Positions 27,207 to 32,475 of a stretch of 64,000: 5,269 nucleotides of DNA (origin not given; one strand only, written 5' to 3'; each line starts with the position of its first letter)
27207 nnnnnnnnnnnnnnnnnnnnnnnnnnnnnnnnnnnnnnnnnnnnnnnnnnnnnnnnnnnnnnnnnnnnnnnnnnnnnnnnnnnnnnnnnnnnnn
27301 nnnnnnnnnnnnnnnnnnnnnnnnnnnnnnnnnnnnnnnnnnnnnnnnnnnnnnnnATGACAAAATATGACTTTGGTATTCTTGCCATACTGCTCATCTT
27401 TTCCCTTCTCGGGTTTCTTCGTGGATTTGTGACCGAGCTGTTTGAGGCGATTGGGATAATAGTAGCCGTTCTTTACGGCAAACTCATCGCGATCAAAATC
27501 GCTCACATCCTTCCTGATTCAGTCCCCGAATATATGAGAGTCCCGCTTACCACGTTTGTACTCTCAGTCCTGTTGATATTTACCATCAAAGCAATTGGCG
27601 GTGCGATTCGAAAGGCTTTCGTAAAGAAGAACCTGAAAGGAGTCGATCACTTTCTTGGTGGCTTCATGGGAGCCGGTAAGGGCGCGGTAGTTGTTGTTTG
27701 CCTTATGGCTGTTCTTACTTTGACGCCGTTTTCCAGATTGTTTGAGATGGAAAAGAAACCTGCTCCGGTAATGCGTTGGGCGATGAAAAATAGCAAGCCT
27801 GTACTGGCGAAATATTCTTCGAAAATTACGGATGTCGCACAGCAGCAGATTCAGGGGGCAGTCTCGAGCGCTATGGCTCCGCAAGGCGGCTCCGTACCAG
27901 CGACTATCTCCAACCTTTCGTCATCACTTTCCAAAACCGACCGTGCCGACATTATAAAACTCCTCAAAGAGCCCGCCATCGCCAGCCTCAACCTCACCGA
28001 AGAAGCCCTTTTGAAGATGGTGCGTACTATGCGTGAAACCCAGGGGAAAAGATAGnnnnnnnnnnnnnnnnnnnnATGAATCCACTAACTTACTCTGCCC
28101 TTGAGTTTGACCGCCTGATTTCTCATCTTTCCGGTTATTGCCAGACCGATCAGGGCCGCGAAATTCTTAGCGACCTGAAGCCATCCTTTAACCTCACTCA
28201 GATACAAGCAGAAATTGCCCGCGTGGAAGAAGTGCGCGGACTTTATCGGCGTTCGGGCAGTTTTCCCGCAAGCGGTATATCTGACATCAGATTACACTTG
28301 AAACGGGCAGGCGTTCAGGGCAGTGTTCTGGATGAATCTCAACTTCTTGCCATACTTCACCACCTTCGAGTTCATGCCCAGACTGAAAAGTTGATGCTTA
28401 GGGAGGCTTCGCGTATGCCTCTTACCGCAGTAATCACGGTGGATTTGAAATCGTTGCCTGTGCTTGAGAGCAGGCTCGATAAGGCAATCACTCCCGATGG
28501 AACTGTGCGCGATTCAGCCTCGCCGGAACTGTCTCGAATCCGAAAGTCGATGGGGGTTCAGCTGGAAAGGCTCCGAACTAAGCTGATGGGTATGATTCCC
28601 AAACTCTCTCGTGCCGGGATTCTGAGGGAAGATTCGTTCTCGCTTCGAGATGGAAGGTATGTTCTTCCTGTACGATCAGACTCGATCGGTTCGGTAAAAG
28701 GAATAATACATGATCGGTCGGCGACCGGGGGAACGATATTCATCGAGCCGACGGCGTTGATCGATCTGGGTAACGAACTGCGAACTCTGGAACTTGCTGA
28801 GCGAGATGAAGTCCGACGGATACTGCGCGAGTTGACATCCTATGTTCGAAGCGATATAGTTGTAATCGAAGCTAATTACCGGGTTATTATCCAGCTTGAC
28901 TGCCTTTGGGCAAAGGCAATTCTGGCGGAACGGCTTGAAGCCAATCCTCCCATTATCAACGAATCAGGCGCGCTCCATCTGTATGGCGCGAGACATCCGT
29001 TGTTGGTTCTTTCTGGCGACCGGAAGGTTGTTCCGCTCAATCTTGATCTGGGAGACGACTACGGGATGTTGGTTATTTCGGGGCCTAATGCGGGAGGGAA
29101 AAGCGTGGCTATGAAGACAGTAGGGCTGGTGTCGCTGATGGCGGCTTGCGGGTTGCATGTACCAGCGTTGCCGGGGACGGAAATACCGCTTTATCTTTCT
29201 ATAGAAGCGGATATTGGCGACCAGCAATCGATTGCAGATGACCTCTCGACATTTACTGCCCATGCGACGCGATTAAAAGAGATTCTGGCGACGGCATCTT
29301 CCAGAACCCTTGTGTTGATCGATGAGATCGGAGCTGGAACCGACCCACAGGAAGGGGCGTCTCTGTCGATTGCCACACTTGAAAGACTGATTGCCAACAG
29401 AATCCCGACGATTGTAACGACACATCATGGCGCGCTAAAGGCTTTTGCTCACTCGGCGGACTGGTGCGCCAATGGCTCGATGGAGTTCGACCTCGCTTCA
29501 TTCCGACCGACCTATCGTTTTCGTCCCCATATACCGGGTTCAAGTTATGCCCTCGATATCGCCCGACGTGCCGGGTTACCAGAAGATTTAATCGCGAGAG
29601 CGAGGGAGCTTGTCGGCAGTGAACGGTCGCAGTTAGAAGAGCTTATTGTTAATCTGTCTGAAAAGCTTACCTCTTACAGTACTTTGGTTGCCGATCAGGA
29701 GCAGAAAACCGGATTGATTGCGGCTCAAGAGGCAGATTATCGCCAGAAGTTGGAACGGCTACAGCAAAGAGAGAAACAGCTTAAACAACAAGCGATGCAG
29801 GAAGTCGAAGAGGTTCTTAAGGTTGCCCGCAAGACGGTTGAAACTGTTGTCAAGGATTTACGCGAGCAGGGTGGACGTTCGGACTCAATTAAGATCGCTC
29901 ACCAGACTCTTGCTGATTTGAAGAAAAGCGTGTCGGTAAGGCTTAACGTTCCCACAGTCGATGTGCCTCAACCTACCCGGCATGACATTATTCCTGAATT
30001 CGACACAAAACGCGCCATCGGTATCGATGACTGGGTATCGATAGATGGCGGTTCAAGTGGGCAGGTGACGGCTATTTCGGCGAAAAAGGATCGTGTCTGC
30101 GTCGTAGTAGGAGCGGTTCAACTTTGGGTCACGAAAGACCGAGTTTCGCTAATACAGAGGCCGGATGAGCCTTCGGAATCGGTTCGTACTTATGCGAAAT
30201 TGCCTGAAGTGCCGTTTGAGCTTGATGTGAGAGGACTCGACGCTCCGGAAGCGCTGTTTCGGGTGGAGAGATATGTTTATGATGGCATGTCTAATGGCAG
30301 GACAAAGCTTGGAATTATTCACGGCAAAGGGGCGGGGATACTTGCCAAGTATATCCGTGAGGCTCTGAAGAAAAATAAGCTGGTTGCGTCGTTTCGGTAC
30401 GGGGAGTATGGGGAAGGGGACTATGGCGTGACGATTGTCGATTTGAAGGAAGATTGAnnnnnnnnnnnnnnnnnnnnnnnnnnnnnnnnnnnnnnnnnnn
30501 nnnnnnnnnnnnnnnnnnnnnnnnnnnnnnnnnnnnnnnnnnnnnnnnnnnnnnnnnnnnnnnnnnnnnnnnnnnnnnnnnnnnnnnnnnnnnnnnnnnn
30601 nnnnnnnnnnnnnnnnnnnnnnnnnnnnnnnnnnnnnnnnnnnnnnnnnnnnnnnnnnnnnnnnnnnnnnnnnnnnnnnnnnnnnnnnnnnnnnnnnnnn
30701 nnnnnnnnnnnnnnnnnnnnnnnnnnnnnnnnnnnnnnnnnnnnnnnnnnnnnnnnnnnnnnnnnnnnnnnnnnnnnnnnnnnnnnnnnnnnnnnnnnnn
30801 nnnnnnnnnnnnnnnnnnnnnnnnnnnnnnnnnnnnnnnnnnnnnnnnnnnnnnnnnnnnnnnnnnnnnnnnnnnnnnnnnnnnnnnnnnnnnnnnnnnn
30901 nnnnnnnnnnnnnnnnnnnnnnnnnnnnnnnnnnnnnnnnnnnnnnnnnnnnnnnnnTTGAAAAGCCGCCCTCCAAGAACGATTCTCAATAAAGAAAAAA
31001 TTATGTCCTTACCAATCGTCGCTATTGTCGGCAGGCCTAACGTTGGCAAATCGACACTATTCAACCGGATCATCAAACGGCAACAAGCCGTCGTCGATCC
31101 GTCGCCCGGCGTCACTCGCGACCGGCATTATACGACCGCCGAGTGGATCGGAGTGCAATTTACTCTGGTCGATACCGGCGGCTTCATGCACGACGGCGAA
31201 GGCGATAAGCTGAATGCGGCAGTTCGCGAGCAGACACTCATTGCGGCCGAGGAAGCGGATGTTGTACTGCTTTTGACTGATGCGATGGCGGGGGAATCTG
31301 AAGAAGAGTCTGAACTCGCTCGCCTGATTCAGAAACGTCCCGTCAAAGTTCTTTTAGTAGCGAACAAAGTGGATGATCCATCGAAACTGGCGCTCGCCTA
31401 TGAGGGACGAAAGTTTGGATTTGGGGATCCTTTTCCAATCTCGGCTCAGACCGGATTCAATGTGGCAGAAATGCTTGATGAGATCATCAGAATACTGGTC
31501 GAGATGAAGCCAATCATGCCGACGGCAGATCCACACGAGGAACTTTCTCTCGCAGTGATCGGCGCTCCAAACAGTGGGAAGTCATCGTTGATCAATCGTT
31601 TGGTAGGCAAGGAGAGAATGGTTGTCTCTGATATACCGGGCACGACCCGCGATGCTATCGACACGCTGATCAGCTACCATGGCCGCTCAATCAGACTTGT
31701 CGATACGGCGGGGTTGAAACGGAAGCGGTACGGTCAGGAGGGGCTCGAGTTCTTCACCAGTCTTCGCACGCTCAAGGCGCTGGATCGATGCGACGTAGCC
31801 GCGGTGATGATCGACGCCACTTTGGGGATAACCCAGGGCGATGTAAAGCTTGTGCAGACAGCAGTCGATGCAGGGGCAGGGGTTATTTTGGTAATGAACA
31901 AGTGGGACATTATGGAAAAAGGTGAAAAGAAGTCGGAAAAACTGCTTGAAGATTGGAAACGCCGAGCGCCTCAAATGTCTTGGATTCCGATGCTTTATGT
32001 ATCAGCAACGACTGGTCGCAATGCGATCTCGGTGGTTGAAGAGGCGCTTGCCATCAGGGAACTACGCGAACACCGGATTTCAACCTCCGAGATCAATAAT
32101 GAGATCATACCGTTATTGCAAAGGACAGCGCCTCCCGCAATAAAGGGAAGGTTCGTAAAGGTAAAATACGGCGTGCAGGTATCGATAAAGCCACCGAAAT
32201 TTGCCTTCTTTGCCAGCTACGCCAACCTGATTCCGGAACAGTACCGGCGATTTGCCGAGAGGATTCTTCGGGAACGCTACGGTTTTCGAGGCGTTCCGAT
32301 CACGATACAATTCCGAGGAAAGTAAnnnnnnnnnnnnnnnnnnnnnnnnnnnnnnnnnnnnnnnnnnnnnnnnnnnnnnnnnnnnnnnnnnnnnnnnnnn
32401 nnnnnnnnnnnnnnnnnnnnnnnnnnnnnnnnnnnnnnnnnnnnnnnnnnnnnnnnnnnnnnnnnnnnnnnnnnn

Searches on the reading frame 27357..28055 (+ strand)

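Call 73: search_protein_families(library=pfam, proteins=[window:27357-28055:+], max_evalue=0.00001)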
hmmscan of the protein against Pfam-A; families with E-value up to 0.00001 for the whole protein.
window:27357-28055:+ (232 aa): 1 family
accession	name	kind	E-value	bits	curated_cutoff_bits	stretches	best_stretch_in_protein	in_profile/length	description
PF02674.22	Colicin_V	-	5.3e-22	78.8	29.3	1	5-128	2-126/144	Colicin V production protein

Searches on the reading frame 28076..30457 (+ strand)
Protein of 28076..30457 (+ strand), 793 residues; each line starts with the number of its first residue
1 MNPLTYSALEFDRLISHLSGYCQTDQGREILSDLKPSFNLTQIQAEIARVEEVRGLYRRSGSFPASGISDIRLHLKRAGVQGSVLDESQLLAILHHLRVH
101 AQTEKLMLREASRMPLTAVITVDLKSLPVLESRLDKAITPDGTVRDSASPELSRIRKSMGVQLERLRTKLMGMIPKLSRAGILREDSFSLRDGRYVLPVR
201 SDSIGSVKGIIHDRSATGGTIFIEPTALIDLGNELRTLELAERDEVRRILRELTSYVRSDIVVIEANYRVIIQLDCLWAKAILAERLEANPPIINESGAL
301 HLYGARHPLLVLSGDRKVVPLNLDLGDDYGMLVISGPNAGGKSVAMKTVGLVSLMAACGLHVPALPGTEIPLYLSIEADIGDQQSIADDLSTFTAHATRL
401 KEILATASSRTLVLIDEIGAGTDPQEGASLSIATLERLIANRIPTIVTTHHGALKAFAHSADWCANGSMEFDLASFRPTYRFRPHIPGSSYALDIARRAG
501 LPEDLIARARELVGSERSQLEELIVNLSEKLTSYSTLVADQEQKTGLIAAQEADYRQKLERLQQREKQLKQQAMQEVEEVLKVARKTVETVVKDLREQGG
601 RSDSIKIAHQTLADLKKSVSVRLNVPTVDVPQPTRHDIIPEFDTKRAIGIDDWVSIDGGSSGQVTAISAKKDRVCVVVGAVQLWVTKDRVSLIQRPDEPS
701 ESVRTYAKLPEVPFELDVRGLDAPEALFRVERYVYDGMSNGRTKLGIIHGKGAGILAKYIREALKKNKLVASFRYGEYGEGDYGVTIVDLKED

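Call 73: search_protein_families(library=pfam, proteins=[window:28076-30457:+], max_evalue=0.00001)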
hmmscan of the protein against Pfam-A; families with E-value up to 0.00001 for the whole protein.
window:28076-30457:+ (793 aa): 2 families
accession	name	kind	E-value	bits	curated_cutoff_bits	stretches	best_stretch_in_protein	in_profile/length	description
PF00488.27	MutS_V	-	1.4e-31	110.4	30.2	1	333-512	2-183/188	MutS domain V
PF01713.27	Smr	-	9.5e-19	67.8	25.7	1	716-791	1-77/77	Smr domain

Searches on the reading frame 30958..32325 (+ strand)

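Call 73: search_protein_families(library=pfam, proteins=[window:30958-32325:+], max_evalue=0.00001)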
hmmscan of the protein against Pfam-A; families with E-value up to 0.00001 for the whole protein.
window:30958-32325:+ (455 aa): 10 families
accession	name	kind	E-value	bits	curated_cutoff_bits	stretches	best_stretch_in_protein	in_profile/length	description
PF01926.29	MMR_HSR1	-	5.1e-52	175.2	21.9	2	21-137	2-113/113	50S ribosome-binding GTPase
PF02421.24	FeoB_N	-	3.4e-24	85.6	27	2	21-141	3-118/156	Ferrous iron transport protein B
PF14714.11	KH_dom-like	-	3.3e-23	82.2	27.3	1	373-453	1-81/81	KH-domain-like of EngA bacterial GTPase enzymes, C-terminal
PF00009.33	GTP_EFTU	-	5.6e-21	75.4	26.5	2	19-180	4-186/188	Elongation factor Tu GTP binding domain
PF00350.29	Dynamin_N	-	1.4e-16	61.4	27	0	198-231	1-34/168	Dynamin family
PF03193.22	RsgA_GTPase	-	5.8e-11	43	30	0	19-77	107-169/174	RsgA GTPase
PF04548.22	AIG1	-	8.9e-10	38.7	27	1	22-125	4-108/212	AIG1 family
PF00071.28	Ras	-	1.7e-07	31.4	21.6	0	21-179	2-159/162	Ras family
PF05621.17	TniB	-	7.3e-06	26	22.4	0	9-45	26-62/189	Bacterial TniB protein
PF08477.19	Roc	-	8.8e-06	26.4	27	0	21-75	2-65/119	Ras of Complex, Roc, domain of DAPkinase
